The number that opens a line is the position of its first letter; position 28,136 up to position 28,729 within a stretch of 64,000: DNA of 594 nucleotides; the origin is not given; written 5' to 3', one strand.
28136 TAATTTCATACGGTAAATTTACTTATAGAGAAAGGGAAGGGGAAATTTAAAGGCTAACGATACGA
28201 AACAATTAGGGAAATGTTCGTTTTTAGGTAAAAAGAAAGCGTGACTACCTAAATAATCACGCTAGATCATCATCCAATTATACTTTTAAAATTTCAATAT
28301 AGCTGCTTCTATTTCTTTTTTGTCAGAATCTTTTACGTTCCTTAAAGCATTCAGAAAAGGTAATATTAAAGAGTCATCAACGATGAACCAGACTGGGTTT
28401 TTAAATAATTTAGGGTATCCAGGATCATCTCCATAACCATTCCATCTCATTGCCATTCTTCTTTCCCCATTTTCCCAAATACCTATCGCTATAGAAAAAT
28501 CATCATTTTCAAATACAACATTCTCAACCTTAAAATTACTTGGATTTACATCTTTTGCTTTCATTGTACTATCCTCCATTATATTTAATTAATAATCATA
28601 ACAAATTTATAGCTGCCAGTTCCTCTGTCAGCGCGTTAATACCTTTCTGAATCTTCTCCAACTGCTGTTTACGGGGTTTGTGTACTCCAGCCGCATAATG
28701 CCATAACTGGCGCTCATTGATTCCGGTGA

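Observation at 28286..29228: Second, divergent HicA/HicB pair plus a 97-aa ORF between the scaffold and portal genes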

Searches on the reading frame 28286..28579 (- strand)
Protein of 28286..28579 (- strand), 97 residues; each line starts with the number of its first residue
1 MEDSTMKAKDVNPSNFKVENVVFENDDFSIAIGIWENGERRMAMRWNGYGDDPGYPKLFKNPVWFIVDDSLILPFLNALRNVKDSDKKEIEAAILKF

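Call 4: search_protein_families(library=pfam, proteins=[window:28286-28579:-], max_evalue=0.01)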
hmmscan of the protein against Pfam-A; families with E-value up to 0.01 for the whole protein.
window:28286-28579:- (97 aa): 0 families

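Call 5: search_protein_families(library=phrogs, proteins=[window:28286-28579:-], max_evalue=0.01)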
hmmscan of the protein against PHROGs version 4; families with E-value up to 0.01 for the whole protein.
window:28286-28579:- (97 aa): 0 families

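Call 9: search_protein_families(library=ncbifam, proteins=[window:28286-28579:-], max_evalue=1)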
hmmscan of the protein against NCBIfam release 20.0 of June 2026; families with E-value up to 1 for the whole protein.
window:28286-28579:- (97 aa): 0 families

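Call 10: search_protein_families(library=padloc, proteins=[window:28286-28579:-], max_evalue=1)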
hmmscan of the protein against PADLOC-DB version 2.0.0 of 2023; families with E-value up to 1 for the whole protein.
window:28286-28579:- (97 aa): 0 families

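Call 12: search_protein_families(library=pfam, proteins=[window:28286-28579:-], max_evalue=10)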
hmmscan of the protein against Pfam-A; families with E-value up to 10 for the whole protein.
window:28286-28579:- (97 aa): 0 families

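Call 13: find_homologous_proteins(query=window:28286-28579:-, max_evalue=0.001)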
Query window:28286-28579:- (97 aa): 35 proteins with E <= 0.001 among 37 candidates.
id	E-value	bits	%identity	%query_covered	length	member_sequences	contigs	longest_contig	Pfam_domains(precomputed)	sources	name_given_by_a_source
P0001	1.3e-54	200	99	95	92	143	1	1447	-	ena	-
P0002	2.9e-54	199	99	95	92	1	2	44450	-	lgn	-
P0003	4.7e-54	198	98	95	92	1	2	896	-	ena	-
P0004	2.0e-48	180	90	95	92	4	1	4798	-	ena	-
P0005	3.5e-48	180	96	86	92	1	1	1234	-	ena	-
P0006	7.3e-45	169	80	95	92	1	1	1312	-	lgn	-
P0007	3.2e-38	148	74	95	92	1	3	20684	-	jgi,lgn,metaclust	jgi:hypothetical protein|metaclust:\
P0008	6.5e-38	147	85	87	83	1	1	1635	-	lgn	-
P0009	1.9e-31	126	70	99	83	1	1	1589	-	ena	-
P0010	1.2e-30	123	100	57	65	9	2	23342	-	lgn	-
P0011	3.2e-30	122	62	94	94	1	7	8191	-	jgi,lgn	jgi:hypothetical protein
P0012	4.6e-30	121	61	94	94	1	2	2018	-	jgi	-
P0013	5.3e-29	118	69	76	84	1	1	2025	-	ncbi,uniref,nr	ncbi:hypothetical protein [Anaerophaga thermohalophila]|uniref:hypothetical protein n=1 Tax=Anaeroph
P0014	5.7e-29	118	56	94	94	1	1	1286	-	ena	-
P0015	4.6e-28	115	58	88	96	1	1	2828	-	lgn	-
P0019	5.1e-27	112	58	94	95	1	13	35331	-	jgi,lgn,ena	jgi:hypothetical protein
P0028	1.7e-22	97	52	88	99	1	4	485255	-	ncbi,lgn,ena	-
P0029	1.5e-21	94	53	95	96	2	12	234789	-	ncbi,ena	-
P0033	3.2e-12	64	47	80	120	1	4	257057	-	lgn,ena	-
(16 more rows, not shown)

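Call 14: find_encoding_contigs(protein=P0002, flank=6000, max_places=3)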
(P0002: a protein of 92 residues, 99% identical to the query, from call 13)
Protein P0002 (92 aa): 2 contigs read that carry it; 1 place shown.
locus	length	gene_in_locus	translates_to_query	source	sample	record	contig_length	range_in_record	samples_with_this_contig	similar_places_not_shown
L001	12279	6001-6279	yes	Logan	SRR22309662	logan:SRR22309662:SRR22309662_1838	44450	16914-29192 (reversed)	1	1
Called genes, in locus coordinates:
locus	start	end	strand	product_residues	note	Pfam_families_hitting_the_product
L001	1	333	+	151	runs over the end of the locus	-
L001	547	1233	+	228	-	PF01507:PAPS_reduct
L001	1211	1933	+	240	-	-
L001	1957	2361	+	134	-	-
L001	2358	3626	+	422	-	PF03237:Terminase_6N, PF04466:Terminase_3, PF17288:Terminase_3C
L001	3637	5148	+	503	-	PF05133:SPP1_portal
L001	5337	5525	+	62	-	PF07927:HicA_toxin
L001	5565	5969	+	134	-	-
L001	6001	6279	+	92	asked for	-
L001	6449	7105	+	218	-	-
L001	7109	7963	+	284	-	PF11133:Phage_head_fibr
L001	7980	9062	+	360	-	-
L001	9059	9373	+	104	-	PF20449:DUF6706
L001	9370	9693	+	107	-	-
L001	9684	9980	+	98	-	-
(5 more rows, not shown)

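Call 15: find_encoding_contigs(protein=P0007, flank=6000, max_places=3)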
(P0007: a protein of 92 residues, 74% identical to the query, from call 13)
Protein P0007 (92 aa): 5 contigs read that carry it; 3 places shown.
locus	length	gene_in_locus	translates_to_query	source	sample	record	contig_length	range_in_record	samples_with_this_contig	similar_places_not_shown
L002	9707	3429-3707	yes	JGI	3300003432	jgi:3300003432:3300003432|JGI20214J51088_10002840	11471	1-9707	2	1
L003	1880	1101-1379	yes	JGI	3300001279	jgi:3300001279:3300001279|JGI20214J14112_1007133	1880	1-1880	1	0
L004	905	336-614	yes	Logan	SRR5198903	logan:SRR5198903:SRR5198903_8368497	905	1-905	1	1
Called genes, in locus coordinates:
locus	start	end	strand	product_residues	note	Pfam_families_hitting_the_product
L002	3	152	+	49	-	?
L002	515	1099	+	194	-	-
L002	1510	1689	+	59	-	-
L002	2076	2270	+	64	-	PF00959:Phage_lysozyme (weak)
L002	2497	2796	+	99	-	PF09907:HigB_toxin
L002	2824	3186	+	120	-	PF13443:HTH_26 (weak), PF12844:HTH_19 (weak), PF01381:HTH_3, PF13560:HTH_31 (weak)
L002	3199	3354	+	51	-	-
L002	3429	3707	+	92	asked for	-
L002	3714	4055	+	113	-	PF05534:HicB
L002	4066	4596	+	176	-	-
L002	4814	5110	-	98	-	PF01695:IstB_IS21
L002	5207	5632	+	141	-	PF05838:Glyco_hydro_108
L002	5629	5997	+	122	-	-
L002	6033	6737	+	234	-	PF20186:DUF6549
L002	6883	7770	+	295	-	-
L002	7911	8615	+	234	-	-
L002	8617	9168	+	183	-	-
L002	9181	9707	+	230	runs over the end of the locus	-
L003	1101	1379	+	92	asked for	-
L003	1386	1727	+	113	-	PF05534:HicB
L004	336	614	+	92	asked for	-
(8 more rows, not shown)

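Call 16: find_encoding_contigs(protein=P0019, flank=6000, max_places=4)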
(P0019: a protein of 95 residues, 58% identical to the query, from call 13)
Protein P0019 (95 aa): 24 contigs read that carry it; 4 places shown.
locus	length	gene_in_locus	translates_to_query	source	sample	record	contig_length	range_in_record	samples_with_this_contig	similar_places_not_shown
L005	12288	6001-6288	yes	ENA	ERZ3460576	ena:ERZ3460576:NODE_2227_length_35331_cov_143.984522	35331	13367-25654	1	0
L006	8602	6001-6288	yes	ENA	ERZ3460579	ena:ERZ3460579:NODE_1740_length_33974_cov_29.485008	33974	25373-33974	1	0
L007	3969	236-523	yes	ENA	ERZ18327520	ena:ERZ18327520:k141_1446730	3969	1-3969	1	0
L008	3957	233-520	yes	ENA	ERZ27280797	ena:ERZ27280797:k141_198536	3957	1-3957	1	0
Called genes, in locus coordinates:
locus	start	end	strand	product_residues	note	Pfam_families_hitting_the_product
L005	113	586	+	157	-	-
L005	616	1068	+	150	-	-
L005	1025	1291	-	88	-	-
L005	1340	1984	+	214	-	PF13365:Trypsin_2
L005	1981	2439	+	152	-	-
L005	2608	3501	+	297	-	PF01381:HTH_3, PF12844:HTH_19 (weak), PF13443:HTH_26, PF13560:HTH_31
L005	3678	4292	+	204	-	PF27874:Mob_CxxC_CxxC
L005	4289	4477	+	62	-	-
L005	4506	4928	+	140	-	-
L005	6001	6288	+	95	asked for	-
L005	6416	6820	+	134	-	-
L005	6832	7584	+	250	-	PF09603:Fib_succ_major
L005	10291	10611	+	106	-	-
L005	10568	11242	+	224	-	-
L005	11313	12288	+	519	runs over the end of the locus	PF04932:Wzy_C, PF25064:ARM_TT21_5th (faint)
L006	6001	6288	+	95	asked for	-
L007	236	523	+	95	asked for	-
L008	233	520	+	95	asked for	-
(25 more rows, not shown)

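Call 18: find_encoding_contigs(protein=P0028, flank=5000, max_places=3)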
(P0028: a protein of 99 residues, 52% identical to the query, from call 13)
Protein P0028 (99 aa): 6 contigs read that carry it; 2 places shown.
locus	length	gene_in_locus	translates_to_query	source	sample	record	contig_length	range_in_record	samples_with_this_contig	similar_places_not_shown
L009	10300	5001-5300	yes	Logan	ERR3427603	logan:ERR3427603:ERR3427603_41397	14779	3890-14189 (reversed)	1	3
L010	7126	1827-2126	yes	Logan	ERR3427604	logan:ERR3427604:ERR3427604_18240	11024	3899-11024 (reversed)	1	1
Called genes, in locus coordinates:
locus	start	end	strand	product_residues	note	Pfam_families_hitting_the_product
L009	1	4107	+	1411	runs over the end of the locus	PF20041:DUF6443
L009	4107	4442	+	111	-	-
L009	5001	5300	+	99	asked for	-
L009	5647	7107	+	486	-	-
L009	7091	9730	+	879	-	PF13091:PLDc_2 (faint)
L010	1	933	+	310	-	?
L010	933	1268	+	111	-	-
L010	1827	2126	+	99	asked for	-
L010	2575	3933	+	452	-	-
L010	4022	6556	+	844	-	PF13091:PLDc_2 (faint)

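Call 19: find_encoding_contigs(protein=P0029, flank=5000, max_places=3)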
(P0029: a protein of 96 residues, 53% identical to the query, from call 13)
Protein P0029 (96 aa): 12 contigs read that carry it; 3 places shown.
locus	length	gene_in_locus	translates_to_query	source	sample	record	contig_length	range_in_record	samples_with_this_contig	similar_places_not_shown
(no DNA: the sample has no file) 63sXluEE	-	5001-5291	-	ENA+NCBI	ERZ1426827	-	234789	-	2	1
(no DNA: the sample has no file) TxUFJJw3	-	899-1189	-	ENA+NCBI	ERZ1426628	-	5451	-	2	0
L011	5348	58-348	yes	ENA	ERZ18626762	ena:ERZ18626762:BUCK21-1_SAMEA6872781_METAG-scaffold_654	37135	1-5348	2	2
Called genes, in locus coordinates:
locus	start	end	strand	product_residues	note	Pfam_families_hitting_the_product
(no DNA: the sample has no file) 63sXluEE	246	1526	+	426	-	PF05239:PRC (weak), PF03448:MgtE_N, PF00571:CBS (weak)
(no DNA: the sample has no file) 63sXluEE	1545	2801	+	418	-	PF01566:Nramp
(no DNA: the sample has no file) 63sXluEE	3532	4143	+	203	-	-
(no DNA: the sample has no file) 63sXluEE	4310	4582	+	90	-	-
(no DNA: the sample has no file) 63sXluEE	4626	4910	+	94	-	-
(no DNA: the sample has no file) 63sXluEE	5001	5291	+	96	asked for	-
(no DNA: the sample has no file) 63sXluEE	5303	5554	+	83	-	-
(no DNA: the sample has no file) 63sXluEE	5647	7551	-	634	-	PF02518:HATPase_c (weak), PF13589:HATPase_c_3, PF00183:HSP90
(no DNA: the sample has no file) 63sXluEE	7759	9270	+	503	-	PF02113:Peptidase_S13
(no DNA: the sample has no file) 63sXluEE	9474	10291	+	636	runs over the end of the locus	PF00012:HSP70, PF06723:MreB_Mbl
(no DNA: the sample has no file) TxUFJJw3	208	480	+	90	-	-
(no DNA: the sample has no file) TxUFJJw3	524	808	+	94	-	-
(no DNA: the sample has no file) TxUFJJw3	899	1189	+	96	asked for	-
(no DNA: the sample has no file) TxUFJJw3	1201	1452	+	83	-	-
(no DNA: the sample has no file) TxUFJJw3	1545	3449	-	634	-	PF02518:HATPase_c (weak), PF13589:HATPase_c_3, PF00183:HSP90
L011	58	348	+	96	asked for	-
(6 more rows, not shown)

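Call 20: find_encoding_contigs(protein=P0033, flank=5000, max_places=3)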
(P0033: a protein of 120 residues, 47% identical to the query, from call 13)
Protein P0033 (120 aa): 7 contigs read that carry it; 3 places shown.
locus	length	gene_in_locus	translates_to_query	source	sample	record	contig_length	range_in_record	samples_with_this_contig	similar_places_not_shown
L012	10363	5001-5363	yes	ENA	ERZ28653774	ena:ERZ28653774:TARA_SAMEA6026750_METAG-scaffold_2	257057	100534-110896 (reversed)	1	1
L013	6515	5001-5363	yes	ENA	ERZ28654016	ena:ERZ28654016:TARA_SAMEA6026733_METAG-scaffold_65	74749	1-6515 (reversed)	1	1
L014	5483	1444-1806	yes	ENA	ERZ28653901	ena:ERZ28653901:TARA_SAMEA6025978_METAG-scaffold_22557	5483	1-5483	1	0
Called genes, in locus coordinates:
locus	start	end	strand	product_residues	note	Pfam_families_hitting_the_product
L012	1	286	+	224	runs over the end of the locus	-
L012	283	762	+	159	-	PF00293:NUDIX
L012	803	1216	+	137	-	-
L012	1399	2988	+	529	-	-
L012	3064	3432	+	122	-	-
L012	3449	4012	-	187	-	-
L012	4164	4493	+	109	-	-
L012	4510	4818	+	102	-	-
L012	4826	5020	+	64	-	-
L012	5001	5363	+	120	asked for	-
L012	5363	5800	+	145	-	-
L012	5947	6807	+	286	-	-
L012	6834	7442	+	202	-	-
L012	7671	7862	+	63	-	-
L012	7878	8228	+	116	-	-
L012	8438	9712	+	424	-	-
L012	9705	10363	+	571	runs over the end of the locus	-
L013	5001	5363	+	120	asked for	-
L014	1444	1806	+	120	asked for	-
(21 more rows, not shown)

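Call 26: predict_structure(alignment_id=A1)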
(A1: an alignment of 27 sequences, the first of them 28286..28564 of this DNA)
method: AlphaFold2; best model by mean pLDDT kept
length: 92 residues; sequences in the alignment: 27
mean_pLDDT: 89.7   pTM: 0.81
mean pLDDT of the five models: 89.7, 88.1, 87.5, 87.4, 84.8
residues with pLDDT >= 90: 61; 70-90: 30; 50-70: 1; < 50: 0
segments of 3 or more residues with pLDDT < 50: none
pLDDT, mean of each block of 10 residues (from residue 1): 80 94 93 93 84 81 95 94 94 88
secondary structure, 60 per line:
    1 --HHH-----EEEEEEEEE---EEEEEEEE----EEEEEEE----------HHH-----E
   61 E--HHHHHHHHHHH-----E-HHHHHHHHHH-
elements in order: E11-19 E23-30 E35-41 H64-74 H82-91

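Call 33: search_protein_representatives(alignment_id=A1)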
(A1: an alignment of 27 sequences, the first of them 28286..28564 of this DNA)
Query: 27 sequences, 94 profile positions. Proteins with E-value up to 0.001 (for the whole library): 679; up to 1e-10: 207; up to 1e-30: 4. The best 150 are listed.
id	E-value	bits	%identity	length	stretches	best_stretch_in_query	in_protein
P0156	4.5e-36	138.8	-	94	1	1-93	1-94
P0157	3.8e-32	126.3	-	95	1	1-91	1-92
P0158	1.7e-31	124.2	-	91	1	2-88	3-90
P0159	7.2e-31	122.1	-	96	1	1-92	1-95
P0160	2.6e-29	117.2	-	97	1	1-91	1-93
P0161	4.3e-27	110.0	-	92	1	1-90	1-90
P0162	5.1e-27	109.8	-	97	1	1-92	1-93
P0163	1.5e-26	108.3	-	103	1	1-88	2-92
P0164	2.3e-26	107.7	-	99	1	2-88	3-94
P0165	3.6e-26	107.1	-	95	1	1-90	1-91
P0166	3.9e-26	107.0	-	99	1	2-90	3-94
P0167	5.3e-26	106.5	-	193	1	1-92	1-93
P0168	1.1e-25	105.5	-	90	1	1-87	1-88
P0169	3.0e-25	104.2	-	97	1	1-93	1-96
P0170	5.0e-25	103.4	-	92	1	1-90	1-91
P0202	2.1e-20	88.6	-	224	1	2-75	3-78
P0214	4.4e-19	84.4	-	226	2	8-79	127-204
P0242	4.5e-16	74.7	-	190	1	1-87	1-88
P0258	3.4e-15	71.9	-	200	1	1-78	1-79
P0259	3.5e-15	71.9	-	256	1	4-78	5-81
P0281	7.9e-14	67.5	-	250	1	1-77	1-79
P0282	1.0e-13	67.1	-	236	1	1-77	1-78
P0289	3.6e-13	65.4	-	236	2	8-77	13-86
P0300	8.2e-13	64.3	-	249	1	1-77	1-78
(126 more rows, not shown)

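Call 34: search_protein_families(library=pfam, proteins=[P0167, P0202, P0214, P0242, P0258, P0259, P0281, P0282, P0289, P0300], max_evalue=0.01)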
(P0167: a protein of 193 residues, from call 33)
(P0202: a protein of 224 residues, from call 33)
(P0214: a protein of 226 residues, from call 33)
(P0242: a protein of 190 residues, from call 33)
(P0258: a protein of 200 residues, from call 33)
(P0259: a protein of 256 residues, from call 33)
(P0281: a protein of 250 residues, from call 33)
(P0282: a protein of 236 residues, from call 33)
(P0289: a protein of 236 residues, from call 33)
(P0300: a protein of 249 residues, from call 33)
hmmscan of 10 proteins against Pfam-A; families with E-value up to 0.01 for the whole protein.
P0167 (193 aa): 0 families

P0202 (224 aa): 0 families

P0214 (226 aa): 0 families

P0242 (190 aa): 0 families

P0258 (200 aa): 0 families

P0259 (256 aa): 1 family
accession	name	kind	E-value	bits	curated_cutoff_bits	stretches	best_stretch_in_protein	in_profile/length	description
PF16575.11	CLP1_P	-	0.0059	16.9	26.6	0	118-151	1-34/188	mRNA cleavage and polyadenylation factor CLP1 P-loop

P0281 (250 aa): 0 families

P0282 (236 aa): 0 families

P0289 (236 aa): 0 families

P0300 (249 aa): 0 families

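Call 42: find_related_loci(query=A1, collection=genome_contigs, flank=4000)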
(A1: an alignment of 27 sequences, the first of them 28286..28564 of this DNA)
Query A1 (92 aa) in genome_contigs; peptide patterns used: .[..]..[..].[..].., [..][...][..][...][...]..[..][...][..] (x = any residue, [..] = any of these).
94 stretches matched a pattern; 24 encode a relative of the query (tblastn E <= 1e-3); 24 distinct loci.
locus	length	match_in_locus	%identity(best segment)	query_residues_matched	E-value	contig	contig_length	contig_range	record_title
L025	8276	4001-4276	99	1-92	6e-58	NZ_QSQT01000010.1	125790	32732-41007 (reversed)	Phocaeicola plebeius strain TF10-3AC TF10-3AC.Scaf10, whole genome shotgun sequence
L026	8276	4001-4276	98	1-92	1e-57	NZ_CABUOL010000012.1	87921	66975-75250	MAG: uncultured Mediterranea sp. isolate MGYG-HGUT-04188, whole genome shotgun sequence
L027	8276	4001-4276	91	1-92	5e-53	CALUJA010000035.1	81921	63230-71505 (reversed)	MAG: uncultured Phocaeicola sp. isolate BRZ_R__bin125 genome assembly, contig: BRZ_R__NODE_437_length_81921_cov_16.00045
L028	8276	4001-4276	91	1-92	5e-53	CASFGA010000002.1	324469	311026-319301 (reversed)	uncultured Bacteroides sp. isolate A85_L1_320320_idba_bin.75 genome assembly, contig: A85_L1_320320_idba_bin.75.fa_scaff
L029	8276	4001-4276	60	1-91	2e-32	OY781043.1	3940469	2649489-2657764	MAG: Bacteroidales bacterium isolate 41a8a640-8181-446c-a524-684717726101 genome assembly, chromosome: 1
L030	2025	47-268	69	1-74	3e-32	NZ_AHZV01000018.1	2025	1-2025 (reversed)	Anaerophaga thermohalophila str. Valhall contig00023, whole genome shotgun sequence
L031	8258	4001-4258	52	1-85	5e-27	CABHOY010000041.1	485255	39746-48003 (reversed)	MAG: uncultured Flavihumibacter sp. isolate Flavihumibacter_sp_nbed43b010 genome assembly, contig: NODE_21_length_485255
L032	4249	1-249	54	10-91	2e-26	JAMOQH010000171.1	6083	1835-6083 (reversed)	MAG: bacterium isolate 4559-240_metabat2_scaf2bin.066 4559-240_scaffold_7584_c1, whole genome shotgun sequence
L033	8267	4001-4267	47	1-89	8e-26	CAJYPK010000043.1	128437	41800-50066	MAG: uncultured Hymenobacter sp. isolate S2C255_SP51 genome assembly, contig: S2Ck127_36977, whole genome shotgun sequen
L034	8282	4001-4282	53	1-92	2e-25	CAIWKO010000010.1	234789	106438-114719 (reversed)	MAG: uncultured Bacteroidales bacterium isolate AlinenLipids_bin-7433 genome assembly, contig: bin-7433:10/70, whole gen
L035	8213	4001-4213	55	4-74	2e-25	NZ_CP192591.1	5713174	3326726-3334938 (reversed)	Serratia sp. L9 chromosome, complete genome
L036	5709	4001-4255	49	5-87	3e-25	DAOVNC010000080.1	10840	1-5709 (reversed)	MAG TPA_asm: Kiritimatiellales bacterium isolate CSMAG_1487 CSMAG_1487_k141_1077889_length_10840_cov_20.0000, whole geno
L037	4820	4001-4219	53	2-74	5e-25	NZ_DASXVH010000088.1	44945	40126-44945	MAG: Novimethylophilus sp. isolate SMAG_U4739 k141_238398, whole genome shotgun sequence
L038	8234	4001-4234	54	5-82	1e-24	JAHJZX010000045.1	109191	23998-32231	MAG: Gammaproteobacteria bacterium isolate Undefined_mixed_planktonic.mb.135 Undefined_mixed_p.mb.135_k141_849519, whole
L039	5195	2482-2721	51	6-85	9e-24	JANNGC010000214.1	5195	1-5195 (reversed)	MAG: Pedosphaera sp. isolate OTE_75_metabat_229 OTE_75_k141_2018000, whole genome shotgun sequence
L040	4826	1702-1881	62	1-60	1e-23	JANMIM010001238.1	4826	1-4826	MAG: Bacteroidota bacterium isolate OTE_70_concoct_362_sub OTE_70_k141_1848209, whole genome shotgun sequence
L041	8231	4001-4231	51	6-82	2e-23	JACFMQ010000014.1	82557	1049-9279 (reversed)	MAG: Rhodocyclaceae bacterium isolate BROCD002 NODE_329_length_82557_cov_341.403408, whole genome shotgun sequence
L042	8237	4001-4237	51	2-80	1e-22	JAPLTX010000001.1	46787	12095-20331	MAG: Verrucomicrobia bacterium isolate LacPavin_0818_WC55_MAG_62_14 LacPavin_0818_WC55_scaffold_157697, whole genome sho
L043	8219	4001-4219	53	2-74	3e-22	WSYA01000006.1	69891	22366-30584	MAG: Gallionellaceae bacterium isolate X3_MetaBAT.21 scaffold_279, whole genome shotgun sequence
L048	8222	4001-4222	54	2-74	2e-22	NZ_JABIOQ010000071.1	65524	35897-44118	MAG: Sulfurimonas sp. isolate SI060_bin9 k141_1431519, whole genome shotgun sequence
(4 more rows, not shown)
